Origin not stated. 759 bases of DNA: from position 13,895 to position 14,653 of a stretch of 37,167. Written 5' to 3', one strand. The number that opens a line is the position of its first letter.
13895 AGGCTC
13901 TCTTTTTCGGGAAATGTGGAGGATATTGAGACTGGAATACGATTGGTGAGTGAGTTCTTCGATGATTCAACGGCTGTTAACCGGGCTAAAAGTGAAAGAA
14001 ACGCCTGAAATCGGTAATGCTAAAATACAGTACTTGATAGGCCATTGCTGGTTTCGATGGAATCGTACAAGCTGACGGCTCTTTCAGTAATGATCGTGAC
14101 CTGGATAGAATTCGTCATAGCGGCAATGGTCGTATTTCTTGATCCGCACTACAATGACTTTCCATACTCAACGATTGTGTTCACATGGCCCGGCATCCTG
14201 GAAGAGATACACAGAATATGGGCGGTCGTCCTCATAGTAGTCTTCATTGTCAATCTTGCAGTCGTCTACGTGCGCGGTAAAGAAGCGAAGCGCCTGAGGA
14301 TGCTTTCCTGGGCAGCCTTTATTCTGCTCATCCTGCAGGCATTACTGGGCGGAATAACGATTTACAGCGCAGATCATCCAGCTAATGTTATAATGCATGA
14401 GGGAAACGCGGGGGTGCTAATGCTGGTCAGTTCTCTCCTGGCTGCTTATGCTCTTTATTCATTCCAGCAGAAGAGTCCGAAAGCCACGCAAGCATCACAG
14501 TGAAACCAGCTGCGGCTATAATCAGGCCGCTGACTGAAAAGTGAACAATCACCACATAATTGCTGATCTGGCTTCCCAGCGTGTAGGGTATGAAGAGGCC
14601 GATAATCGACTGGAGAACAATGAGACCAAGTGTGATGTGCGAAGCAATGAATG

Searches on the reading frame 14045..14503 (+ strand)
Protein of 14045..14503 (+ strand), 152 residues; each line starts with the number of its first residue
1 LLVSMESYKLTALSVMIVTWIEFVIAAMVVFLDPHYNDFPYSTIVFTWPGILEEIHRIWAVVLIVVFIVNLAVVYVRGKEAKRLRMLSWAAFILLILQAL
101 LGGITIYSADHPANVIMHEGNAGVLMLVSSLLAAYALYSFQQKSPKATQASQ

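Call 33: search_protein_families(library=pfam, proteins=[window:14045-14503:+], max_evalue=0.0001)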
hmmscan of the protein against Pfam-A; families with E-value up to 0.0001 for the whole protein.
window:14045-14503:+ (152 aa): 1 family
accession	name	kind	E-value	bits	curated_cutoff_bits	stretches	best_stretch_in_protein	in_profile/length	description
PF02628.20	COX15-CtaA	-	6.6e-09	35.7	29.9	1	42-142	67-170/322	Cytochrome oxidase assembly protein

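Call 79: search_protein_families(library=ncbifam, proteins=[window:14045-14503:+], max_evalue=0.01)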
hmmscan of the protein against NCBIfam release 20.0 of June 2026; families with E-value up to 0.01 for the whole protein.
window:14045-14503:+ (152 aa): 0 families
